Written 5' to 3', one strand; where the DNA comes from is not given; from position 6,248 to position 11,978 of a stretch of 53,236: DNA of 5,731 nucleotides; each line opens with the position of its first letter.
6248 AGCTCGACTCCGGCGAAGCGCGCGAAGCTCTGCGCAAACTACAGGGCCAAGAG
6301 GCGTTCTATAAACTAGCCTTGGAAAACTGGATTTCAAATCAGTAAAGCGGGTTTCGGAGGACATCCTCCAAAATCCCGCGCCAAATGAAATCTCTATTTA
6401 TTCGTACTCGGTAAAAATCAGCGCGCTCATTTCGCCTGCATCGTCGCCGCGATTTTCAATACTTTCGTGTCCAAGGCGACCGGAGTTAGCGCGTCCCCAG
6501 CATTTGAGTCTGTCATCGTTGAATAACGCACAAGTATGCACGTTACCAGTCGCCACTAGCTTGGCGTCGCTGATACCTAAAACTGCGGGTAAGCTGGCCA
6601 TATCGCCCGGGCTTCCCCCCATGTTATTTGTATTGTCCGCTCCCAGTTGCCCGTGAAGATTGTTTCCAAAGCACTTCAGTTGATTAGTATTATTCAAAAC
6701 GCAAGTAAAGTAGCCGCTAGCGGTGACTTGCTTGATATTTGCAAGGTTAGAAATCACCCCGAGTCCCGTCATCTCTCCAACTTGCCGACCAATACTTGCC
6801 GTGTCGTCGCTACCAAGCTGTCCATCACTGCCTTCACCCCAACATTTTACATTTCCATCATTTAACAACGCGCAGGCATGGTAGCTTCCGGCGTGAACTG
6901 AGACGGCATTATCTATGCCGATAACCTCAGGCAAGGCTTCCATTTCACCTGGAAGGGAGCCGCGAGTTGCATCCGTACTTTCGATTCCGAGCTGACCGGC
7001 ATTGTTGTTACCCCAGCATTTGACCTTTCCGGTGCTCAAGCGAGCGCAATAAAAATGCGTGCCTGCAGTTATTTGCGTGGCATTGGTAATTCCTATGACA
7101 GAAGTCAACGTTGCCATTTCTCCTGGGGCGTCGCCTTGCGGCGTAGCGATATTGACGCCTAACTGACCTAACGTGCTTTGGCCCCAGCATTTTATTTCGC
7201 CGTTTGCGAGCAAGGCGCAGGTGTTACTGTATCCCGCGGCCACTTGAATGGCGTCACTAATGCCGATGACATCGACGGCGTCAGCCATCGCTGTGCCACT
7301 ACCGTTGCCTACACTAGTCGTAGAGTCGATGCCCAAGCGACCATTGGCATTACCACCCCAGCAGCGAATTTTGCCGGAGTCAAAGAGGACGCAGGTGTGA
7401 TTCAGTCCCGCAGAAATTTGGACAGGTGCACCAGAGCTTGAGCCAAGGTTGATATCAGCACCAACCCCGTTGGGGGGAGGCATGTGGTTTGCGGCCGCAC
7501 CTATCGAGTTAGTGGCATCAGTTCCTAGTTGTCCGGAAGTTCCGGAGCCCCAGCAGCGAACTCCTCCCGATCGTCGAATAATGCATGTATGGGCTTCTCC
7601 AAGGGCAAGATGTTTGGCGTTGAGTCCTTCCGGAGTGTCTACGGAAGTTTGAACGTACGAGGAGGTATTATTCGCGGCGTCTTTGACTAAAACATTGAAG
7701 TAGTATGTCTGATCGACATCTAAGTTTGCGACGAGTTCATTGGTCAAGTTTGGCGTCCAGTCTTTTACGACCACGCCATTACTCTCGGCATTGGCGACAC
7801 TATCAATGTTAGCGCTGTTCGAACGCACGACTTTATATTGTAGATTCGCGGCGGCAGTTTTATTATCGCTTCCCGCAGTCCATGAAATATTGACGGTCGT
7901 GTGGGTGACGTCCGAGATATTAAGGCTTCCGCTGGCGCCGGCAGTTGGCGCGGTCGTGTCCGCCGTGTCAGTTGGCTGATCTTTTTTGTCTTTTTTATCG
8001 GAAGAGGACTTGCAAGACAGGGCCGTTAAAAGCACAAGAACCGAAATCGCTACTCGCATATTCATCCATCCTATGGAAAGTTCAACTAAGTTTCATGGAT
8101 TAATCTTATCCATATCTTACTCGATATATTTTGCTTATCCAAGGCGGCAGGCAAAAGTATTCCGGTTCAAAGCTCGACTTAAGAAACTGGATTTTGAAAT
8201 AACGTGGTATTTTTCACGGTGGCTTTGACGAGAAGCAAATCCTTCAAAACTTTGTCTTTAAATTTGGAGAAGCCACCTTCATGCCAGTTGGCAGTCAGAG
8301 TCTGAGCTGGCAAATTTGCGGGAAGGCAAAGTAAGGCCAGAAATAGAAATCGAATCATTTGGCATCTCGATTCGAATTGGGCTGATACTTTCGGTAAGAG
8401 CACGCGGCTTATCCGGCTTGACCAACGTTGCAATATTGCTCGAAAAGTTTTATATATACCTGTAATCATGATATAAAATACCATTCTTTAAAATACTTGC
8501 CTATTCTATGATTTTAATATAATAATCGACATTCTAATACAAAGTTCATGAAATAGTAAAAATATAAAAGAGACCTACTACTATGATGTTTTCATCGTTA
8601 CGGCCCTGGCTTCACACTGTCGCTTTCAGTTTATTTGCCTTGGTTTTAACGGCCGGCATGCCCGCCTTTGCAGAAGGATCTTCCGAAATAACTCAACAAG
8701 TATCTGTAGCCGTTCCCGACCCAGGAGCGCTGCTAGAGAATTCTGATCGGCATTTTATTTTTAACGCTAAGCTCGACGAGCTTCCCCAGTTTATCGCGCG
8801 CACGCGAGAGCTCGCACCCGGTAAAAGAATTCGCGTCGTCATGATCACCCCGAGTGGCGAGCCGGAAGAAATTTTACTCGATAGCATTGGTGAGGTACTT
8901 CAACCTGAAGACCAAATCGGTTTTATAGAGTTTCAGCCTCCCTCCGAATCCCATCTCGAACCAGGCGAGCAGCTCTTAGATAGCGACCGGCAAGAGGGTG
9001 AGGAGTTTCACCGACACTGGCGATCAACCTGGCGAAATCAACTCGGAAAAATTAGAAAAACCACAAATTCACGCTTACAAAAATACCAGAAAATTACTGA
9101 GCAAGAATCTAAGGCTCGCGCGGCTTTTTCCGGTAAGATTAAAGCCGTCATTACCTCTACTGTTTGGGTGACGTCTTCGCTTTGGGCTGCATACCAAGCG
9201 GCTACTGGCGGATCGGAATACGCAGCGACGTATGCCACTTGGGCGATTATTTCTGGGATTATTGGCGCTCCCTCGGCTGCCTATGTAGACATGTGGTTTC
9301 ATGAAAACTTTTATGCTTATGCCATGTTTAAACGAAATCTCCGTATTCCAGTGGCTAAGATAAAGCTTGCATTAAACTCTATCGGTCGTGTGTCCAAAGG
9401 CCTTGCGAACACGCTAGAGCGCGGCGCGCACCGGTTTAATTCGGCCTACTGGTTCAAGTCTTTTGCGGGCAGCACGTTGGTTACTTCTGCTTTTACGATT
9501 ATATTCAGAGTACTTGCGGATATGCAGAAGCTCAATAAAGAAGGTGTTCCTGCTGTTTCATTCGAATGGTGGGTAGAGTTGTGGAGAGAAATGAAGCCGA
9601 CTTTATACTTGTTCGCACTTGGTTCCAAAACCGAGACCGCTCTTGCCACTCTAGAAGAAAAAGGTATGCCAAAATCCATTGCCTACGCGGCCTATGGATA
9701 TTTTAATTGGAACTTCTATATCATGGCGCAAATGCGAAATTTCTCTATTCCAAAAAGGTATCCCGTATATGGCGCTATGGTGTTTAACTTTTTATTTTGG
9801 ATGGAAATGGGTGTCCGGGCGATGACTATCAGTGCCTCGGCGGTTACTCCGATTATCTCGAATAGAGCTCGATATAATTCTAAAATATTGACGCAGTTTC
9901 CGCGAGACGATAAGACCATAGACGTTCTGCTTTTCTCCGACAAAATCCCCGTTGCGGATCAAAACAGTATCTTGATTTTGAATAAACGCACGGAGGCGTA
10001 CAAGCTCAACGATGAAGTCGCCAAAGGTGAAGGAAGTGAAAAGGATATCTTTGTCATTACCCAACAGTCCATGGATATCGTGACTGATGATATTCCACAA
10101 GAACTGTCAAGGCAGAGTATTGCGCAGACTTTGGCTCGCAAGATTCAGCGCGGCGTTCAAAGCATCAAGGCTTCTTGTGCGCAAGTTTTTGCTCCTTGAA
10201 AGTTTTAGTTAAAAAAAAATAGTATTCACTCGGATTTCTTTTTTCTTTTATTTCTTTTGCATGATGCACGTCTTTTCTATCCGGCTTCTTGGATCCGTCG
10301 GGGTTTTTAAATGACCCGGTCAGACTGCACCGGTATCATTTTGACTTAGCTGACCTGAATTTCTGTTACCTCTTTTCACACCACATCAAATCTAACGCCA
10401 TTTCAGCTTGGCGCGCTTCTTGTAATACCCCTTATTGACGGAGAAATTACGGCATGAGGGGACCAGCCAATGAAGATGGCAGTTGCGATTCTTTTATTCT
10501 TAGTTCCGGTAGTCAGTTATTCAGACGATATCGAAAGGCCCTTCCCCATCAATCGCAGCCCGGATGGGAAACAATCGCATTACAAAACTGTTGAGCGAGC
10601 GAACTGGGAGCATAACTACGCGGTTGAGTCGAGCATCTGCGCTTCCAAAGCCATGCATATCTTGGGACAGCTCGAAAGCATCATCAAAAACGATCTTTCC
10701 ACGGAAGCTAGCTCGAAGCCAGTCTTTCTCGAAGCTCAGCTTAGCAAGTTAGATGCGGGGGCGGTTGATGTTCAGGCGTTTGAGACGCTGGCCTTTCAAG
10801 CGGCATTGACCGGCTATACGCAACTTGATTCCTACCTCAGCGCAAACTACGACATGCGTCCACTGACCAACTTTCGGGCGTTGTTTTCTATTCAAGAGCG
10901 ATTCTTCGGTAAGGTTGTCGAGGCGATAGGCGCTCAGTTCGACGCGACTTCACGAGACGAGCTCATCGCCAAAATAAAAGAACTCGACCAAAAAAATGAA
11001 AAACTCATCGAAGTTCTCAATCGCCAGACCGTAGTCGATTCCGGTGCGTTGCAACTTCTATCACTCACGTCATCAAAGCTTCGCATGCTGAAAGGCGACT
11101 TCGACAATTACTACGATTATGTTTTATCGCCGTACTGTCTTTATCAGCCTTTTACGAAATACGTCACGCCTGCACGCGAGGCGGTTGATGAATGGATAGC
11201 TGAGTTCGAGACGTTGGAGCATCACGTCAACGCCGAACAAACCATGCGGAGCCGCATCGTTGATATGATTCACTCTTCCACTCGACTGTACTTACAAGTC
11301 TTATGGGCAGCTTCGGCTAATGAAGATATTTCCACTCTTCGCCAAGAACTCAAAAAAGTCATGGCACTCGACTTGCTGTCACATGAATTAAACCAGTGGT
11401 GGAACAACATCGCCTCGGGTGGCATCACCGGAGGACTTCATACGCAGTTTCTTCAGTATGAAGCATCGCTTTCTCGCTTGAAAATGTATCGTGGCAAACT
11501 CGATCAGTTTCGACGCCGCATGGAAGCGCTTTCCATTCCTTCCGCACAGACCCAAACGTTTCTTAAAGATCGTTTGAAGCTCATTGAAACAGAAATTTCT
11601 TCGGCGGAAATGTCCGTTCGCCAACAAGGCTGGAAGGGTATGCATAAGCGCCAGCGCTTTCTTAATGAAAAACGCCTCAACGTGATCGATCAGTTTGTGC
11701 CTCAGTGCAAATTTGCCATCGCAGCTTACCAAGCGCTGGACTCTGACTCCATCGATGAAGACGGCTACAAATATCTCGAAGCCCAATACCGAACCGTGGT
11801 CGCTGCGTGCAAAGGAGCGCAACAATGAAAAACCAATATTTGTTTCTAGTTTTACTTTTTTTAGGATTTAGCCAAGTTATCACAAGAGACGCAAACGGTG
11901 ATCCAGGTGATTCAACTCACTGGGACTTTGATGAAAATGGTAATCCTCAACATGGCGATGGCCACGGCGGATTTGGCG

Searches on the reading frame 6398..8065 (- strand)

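Call 3: search_protein_families(library=pfam, proteins=[window:6398-8065:-], max_evalue=0.1)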
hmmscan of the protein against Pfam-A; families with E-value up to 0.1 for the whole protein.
window:6398-8065:- (555 aa): 7 families
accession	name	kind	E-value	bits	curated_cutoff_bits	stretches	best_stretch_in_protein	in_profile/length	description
PF25390.1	WD40_RLD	-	2.4e-82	277.6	150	2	140-424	23-285/363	RCC1-like domain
PF13540.12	RCC1_2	-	7.4e-61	201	22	7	215-242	2-29/30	Regulator of chromosome condensation (RCC1) repeat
PF00415.24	RCC1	-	1.5e-28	99.5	21.7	4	346-400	2-50/50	Regulator of chromosome condensation (RCC1) repeat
PF25384.1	Alsin_RLD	-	5.7e-07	29.6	100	1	388-465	278-354/405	Alsin RCC1-like domain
PF10179.15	NDNF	-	0.00026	21.5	27.3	1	81-139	62-120/127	Neuron-derived neurotrophic factor, first Fn(III) domain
PF16656.11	Pur_ac_phosph_N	-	0.0024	18.8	30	1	48-129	6-82/93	Purple acid Phosphatase, N-terminal domain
PF00041.27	fn3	-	0.023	15.3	25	1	47-131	5-72/84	Fibronectin type III domain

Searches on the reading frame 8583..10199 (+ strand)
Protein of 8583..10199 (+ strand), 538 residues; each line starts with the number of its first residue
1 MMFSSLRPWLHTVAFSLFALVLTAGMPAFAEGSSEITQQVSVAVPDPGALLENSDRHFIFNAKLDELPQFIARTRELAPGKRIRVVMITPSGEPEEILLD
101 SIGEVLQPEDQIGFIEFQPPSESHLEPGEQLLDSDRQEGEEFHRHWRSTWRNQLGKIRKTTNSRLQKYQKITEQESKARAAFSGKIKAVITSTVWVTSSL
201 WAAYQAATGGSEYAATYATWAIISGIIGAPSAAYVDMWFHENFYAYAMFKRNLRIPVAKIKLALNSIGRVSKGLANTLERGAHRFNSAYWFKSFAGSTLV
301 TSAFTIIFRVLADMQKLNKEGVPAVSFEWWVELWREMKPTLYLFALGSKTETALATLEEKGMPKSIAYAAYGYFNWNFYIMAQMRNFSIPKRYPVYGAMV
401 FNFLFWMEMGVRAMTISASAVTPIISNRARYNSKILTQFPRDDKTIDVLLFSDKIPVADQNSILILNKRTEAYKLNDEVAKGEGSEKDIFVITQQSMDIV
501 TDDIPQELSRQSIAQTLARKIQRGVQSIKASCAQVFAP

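Call 3: search_protein_families(library=pfam, proteins=[window:8583-10199:+], max_evalue=0.1)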
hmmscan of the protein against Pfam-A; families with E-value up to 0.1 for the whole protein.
window:8583-10199:+ (538 aa): 0 families

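Call 4: search_protein_families(library=ncbifam, proteins=[window:8583-10199:+], max_evalue=0.1)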
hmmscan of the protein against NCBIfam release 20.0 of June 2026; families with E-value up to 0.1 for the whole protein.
window:8583-10199:+ (538 aa): 1 family
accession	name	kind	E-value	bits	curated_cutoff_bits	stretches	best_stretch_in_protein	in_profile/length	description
TIGR01837.1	PHA_granule_1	subfamily_domain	0.038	14.1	94.7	0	127-191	23-88/118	poly(hydroxyalkanoate) granule-associated protein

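Call 36: search_protein_families(library=padloc, proteins=[window:8583-10199:+], max_evalue=0.01)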
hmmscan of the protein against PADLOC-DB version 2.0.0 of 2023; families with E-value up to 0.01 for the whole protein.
window:8583-10199:+ (538 aa): 0 families

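Call 37: search_protein_families(library=phrogs, proteins=[window:8583-10199:+], max_evalue=0.01)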
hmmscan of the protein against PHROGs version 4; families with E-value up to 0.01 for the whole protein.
window:8583-10199:+ (538 aa): 0 families

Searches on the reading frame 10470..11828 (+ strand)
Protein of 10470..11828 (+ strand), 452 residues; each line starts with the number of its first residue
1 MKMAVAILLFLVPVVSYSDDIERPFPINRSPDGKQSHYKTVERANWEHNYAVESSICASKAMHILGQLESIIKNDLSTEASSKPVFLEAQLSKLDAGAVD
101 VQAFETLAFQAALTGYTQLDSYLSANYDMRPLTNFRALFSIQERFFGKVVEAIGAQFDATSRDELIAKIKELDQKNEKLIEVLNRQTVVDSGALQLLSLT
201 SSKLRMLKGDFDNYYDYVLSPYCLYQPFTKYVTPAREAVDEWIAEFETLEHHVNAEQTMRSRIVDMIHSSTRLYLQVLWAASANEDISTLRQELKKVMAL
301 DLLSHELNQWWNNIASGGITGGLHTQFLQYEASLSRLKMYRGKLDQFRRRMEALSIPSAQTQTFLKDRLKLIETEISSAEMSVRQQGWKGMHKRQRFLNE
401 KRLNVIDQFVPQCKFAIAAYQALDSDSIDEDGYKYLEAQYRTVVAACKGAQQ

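Call 3: search_protein_families(library=pfam, proteins=[window:10470-11828:+], max_evalue=0.1)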
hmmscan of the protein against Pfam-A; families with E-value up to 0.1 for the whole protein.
window:10470-11828:+ (452 aa): 0 families

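Call 4: search_protein_families(library=ncbifam, proteins=[window:10470-11828:+], max_evalue=0.1)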
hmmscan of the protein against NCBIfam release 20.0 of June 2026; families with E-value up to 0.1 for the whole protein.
window:10470-11828:+ (452 aa): 0 families

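Call 36: search_protein_families(library=padloc, proteins=[window:10470-11828:+], max_evalue=0.01)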
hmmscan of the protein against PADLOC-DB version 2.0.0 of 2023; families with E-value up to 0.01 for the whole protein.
window:10470-11828:+ (452 aa): 0 families

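Call 37: search_protein_families(library=phrogs, proteins=[window:10470-11828:+], max_evalue=0.01)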
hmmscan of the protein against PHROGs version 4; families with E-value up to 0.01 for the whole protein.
window:10470-11828:+ (452 aa): 0 families

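Call 74: find_related_loci(query=A3, collection=metagenome_contigs, flank=8000)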
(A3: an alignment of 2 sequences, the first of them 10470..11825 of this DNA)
Query A3 (452 aa) in metagenome_contigs; peptide patterns used: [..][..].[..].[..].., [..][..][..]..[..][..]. (x = any residue, [..] = any of these).
287 stretches matched a pattern, but none encodes a relative of the query by tblastn (E <= 1e-3).

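Call 90: find_encoding_contigs(protein=window:10470-11825:+, flank=1000, max_places=3)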
Protein window:10470-11825:+ (452 aa): no gene with exactly this product is on record in the collection.

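Call 91: predict_structure(protein=window:10470-11825:+)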
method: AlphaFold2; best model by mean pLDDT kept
length: 452 residues; sequences in the alignment: 1
mean_pLDDT: 47.0   pTM: 0.29
mean pLDDT of the five models: 47.0, 42.6, 41.5, 38.3, 36.5
residues with pLDDT >= 90: 0; 70-90: 8; 50-70: 167; < 50: 277
segments of 3 or more residues with pLDDT < 50: 1-41, 48-50, 53-159, 182-200, 217-232, 248-250, 255-271, 279-282, 289-328, 393-396, 401-405
pLDDT, mean of each block of 10 residues (from residue 1): 30 30 36 40 49 48 47 36 29 34 35 31 30 35 42 45 60 56 44 45 54 50 42 52 51 48 48 50 49 41 39 36 45 55 64 60 64 61 53 49 51 59 64 70 61 43
secondary structure, 60 per line:
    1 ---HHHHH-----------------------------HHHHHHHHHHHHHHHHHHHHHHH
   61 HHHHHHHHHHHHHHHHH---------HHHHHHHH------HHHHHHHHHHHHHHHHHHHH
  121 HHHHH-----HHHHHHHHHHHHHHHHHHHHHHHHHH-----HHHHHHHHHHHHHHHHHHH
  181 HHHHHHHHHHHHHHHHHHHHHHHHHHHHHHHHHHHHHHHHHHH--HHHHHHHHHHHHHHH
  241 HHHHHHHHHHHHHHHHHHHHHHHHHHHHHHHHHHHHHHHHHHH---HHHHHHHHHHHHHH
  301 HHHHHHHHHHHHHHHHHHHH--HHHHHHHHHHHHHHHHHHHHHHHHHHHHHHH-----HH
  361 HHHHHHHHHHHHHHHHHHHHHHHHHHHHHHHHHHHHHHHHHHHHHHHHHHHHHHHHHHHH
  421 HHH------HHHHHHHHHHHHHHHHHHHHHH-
elements in order: H4-8 H38-77 H87-94 H101-125 H131-156 H162-223 H226-283 H287-320 H323-353 H359-423 H430-451
